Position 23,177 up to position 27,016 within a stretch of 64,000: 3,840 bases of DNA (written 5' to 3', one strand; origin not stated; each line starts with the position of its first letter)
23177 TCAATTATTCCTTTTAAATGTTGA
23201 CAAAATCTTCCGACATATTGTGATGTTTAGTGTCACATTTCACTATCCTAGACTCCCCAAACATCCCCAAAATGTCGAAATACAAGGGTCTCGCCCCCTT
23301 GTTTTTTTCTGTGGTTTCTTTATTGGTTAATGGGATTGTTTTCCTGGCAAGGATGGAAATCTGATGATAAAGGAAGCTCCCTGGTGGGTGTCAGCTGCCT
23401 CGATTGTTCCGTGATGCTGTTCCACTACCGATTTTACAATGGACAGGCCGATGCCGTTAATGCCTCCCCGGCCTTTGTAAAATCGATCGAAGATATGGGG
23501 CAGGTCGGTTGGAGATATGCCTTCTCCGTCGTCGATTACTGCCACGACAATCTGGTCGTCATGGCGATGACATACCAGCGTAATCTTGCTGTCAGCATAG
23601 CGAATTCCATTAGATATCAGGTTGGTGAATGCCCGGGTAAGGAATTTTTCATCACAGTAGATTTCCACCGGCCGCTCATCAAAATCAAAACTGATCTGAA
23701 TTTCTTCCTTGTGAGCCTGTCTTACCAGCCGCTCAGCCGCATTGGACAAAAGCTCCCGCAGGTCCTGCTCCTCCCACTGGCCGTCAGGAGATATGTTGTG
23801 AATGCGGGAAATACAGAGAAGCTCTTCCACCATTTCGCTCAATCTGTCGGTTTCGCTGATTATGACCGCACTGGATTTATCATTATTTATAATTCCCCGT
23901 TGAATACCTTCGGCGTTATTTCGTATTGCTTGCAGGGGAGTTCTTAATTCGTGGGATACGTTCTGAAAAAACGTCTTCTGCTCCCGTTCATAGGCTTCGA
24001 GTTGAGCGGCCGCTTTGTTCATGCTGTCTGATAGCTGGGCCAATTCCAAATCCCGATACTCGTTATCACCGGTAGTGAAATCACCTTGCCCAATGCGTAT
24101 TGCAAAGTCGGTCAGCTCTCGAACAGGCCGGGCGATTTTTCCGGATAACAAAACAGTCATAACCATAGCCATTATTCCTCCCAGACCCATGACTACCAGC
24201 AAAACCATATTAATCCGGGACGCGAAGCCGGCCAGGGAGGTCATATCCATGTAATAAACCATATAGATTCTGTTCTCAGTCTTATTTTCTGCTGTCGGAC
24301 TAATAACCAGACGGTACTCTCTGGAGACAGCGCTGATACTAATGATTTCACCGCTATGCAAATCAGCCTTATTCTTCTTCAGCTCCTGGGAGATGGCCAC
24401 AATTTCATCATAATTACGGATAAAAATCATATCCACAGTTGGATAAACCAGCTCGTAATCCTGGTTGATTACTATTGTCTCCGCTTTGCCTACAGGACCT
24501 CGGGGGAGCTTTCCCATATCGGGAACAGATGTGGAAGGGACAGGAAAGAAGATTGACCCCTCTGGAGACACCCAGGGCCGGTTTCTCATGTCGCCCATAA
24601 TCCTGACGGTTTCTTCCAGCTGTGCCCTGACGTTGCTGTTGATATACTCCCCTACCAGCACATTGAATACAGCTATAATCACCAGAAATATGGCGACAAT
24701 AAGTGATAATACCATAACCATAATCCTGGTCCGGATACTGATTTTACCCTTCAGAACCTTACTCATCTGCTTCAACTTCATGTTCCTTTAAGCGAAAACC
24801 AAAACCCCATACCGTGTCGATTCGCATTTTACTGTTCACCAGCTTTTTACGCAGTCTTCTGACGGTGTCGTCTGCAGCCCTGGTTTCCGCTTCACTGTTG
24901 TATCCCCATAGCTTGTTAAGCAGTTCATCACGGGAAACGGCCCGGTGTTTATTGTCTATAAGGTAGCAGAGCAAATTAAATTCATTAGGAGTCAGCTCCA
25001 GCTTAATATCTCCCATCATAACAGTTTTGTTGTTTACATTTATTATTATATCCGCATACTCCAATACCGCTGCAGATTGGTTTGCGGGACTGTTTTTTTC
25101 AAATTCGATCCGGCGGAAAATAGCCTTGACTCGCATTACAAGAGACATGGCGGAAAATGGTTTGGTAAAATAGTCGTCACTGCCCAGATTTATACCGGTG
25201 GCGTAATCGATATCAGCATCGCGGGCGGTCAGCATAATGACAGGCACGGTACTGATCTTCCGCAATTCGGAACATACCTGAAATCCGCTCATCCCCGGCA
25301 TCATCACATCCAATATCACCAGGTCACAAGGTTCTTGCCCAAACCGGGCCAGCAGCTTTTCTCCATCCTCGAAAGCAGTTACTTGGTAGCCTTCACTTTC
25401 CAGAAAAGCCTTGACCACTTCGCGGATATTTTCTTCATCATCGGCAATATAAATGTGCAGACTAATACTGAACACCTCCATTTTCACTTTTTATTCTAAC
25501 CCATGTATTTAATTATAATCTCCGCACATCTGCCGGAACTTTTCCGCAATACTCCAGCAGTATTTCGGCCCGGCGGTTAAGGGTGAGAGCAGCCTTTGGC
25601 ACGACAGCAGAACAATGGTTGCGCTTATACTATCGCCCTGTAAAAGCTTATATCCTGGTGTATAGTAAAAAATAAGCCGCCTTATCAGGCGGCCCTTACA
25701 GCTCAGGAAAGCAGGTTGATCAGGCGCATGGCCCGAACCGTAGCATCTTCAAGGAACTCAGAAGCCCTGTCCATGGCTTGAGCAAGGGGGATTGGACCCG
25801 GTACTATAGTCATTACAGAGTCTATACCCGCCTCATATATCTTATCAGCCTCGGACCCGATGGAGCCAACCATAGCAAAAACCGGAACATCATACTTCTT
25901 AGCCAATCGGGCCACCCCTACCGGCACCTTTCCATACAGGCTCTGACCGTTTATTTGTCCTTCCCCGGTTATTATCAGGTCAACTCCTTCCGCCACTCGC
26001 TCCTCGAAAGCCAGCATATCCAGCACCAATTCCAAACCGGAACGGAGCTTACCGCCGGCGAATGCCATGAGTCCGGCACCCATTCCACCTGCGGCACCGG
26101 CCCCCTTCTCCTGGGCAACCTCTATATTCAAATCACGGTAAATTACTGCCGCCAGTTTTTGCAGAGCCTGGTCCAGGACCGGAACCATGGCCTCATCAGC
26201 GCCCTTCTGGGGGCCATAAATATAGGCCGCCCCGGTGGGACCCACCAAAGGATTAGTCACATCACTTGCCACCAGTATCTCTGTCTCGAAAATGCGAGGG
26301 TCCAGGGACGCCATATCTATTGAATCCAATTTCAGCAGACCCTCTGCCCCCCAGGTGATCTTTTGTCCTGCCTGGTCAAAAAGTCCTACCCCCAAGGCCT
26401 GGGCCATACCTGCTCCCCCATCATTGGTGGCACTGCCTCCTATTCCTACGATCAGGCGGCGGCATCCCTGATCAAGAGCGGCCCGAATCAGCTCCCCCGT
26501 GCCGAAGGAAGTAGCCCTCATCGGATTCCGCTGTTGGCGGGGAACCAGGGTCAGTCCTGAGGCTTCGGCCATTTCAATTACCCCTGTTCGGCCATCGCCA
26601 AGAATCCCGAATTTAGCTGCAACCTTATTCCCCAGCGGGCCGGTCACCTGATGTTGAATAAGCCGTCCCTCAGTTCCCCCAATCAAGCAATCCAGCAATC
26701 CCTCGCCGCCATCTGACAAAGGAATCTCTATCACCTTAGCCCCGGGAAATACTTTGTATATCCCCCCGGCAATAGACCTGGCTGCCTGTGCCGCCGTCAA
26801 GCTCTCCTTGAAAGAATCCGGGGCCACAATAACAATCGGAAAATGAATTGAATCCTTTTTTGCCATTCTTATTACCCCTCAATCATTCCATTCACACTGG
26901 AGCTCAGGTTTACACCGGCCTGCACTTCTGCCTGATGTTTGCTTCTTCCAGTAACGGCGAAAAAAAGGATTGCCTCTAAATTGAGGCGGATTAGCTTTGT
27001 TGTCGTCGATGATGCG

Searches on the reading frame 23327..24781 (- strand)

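Call 68: search_protein_families(library=pfam, proteins=[window:23327-24781:-], max_evalue=0.00001)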
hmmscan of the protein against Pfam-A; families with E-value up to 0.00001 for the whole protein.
window:23327-24781:- (484 aa): 3 families
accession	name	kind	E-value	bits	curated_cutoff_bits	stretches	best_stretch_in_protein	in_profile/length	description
PF02518.31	HATPase_c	-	4.2e-25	88.8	26.4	1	377-477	2-109/111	Histidine kinase-, DNA gyrase B-, and HSP90-like ATPase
PF00512.31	HisKA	-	6e-13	49.1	26.9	1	268-328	2-64/66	His Kinase A (phospho-acceptor) domain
PF00672.30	HAMP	-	6.3e-06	26.9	25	0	211-262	1-52/53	HAMP domain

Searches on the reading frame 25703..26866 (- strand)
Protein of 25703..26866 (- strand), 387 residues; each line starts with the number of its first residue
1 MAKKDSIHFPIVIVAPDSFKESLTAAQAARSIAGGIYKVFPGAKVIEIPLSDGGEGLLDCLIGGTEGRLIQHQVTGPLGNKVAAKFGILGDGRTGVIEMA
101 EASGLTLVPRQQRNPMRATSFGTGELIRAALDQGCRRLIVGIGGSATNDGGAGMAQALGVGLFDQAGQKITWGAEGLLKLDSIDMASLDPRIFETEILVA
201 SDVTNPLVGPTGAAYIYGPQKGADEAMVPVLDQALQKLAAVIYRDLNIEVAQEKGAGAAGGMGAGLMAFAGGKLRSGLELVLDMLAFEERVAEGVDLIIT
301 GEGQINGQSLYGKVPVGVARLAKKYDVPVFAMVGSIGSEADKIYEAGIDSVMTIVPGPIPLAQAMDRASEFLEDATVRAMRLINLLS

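Call 68: search_protein_families(library=pfam, proteins=[window:25703-26866:-], max_evalue=0.00001)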
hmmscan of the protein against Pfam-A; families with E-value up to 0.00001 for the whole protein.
window:25703-26866:- (387 aa): 1 family
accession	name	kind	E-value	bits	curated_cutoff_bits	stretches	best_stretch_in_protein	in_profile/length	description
PF02595.20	Gly_kinase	-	4.7e-145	483.6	23.3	1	12-383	1-371/372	Glycerate kinase family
